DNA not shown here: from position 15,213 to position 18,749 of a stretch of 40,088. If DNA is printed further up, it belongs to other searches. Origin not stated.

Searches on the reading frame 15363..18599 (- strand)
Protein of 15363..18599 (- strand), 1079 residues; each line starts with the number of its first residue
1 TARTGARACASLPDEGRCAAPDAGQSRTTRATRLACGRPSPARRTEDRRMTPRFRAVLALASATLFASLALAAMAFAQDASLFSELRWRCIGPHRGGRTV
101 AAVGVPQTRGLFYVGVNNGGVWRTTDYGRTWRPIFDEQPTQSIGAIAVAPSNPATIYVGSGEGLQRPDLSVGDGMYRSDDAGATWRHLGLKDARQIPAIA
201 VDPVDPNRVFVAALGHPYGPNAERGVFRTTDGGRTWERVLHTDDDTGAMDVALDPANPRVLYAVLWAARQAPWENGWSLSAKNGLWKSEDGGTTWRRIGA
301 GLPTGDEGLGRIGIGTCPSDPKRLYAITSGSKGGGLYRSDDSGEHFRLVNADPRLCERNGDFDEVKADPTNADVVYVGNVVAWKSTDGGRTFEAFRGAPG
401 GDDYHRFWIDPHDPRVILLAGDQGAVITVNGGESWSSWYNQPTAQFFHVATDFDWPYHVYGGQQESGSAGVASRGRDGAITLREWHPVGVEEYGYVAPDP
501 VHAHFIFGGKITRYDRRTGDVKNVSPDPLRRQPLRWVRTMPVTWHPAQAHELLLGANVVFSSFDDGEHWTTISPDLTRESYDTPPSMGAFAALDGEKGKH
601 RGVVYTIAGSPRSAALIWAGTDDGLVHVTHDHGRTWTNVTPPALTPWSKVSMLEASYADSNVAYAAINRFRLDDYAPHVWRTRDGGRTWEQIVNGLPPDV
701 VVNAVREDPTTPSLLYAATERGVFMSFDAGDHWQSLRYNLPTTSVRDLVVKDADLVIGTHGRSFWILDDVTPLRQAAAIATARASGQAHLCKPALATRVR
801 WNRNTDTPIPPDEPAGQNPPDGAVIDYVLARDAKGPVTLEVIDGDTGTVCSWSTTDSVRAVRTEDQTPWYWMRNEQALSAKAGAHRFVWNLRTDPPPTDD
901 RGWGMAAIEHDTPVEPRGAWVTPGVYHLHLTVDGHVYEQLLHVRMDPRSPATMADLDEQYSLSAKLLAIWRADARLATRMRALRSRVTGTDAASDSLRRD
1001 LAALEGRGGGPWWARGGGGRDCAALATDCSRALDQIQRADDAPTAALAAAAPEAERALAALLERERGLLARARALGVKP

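Call 14: search_protein_families(library=pfam, proteins=[window:15363-18599:-], max_evalue=0.001)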
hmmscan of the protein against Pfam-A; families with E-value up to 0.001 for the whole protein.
window:15363-18599:- (1079 aa): 3 families
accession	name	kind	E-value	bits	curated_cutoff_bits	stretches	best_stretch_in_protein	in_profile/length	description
PF15902.12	Sortilin-Vps10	-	1.5e-31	110.1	33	3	121-241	3-114/446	Sortilin, neurotensin receptor 3,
PF02012.26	BNR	-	2.6e-10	39.1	27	0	227-238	1-12/12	BNR/Asp-box repeat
PF13088.12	BNR_2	-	8.3e-07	29.1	31.4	0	560-735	85-250/277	BNR repeat-like domain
